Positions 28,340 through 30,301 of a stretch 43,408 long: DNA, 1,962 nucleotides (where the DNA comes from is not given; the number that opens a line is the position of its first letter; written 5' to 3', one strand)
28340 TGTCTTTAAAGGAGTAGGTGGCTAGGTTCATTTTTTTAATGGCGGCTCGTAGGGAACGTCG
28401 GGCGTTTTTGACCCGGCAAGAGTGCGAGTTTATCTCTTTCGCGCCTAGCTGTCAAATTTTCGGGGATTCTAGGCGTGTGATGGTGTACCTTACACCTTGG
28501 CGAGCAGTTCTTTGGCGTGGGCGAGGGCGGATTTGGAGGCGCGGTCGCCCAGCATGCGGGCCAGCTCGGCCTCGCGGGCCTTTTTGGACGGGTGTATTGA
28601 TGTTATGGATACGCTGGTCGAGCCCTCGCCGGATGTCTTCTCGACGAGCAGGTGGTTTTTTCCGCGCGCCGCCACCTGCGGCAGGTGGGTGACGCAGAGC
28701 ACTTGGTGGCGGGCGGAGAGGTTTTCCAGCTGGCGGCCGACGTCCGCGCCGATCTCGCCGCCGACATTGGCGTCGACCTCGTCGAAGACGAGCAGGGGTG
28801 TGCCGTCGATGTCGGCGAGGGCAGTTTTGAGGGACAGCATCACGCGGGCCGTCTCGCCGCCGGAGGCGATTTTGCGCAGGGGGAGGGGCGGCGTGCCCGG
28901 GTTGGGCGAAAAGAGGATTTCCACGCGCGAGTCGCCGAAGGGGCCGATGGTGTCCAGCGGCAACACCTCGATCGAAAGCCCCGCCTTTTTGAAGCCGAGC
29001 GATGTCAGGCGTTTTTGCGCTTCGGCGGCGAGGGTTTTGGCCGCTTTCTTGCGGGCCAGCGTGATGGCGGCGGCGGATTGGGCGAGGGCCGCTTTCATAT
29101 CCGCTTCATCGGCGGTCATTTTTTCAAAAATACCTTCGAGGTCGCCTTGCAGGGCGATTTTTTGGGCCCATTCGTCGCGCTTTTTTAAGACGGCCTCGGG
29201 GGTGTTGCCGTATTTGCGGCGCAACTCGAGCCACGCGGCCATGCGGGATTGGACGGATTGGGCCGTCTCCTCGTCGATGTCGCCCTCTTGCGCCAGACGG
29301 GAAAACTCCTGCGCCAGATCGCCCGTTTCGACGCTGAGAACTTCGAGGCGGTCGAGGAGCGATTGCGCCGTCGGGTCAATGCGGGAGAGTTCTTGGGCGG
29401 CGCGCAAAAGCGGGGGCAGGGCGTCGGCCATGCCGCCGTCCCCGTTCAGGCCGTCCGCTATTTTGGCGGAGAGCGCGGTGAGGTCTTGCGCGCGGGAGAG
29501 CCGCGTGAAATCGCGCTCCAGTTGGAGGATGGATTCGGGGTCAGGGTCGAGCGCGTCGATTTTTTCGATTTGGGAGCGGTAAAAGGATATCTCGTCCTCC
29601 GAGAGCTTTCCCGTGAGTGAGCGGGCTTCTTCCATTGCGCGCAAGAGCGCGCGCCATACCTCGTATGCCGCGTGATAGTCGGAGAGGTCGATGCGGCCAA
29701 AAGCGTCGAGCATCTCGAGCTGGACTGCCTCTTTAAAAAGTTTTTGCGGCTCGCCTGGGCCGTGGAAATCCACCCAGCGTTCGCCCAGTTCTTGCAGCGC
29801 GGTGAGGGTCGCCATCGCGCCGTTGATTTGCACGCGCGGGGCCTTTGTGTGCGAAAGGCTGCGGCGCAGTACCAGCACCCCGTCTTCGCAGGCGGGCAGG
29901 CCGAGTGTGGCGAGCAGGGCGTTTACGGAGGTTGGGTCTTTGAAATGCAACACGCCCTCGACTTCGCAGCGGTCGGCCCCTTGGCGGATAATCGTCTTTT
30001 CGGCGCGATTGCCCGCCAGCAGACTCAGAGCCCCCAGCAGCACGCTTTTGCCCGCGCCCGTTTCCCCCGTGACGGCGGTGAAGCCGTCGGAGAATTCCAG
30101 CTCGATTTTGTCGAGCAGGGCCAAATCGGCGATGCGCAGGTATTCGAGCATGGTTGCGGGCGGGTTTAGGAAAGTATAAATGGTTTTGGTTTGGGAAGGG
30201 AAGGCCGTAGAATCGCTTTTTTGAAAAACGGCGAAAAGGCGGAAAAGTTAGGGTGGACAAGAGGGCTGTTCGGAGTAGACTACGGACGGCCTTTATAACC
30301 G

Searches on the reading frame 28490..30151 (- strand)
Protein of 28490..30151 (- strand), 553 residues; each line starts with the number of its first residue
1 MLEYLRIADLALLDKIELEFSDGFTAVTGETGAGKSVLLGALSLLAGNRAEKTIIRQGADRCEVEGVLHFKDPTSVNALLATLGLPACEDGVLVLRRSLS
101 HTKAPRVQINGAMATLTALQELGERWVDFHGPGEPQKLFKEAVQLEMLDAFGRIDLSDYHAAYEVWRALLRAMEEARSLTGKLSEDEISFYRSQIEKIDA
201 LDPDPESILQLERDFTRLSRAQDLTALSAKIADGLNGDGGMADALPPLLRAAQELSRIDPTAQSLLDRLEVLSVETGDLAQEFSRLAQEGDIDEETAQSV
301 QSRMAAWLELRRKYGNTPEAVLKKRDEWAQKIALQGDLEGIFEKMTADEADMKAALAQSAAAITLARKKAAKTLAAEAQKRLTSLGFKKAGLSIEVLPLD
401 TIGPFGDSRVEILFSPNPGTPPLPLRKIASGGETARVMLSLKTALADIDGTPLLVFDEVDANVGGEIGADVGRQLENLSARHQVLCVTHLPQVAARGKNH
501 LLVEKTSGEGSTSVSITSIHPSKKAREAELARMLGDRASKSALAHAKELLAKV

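Call 34: search_protein_families(library=ncbifam, proteins=[window:28490-30151:-], max_evalue=0.00001)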
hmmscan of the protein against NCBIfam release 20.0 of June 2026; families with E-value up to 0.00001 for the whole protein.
window:28490-30151:- (553 aa): 7 families
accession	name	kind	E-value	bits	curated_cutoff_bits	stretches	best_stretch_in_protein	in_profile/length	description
TIGR00634.1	recN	equivalog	6e-117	391.9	407.85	1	1-551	1-562/563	DNA repair protein RecN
NF008121.0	PRK10869.1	equivalog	1.1e-89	301.5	418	1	1-551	1-552/553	DNA repair protein RecN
TIGR02169.1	SMC_prok_A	equivalog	5.2e-09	34.4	729.4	0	15-52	16-53/1165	chromosome segregation protein SMC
TIGR00611.2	recf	equivalog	4.9e-07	29.2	172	0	4-72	3-76/339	DNA replication/repair protein RecF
TIGR02168.1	SMC_prok_B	equivalog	1.5e-06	26.3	567.35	0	430-489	1093-1152/1181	chromosome segregation protein SMC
TIGR03608.1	L_ocin_972_ABC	subfamily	5.1e-06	26.1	254.85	0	9-56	10-58/206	putative bacteriocin export ABC transporter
NF045780.1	TrlF_fam_ATP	equivalog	5.3e-06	25.4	350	0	11-52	298-339/944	TrlF family AAA-like ATPase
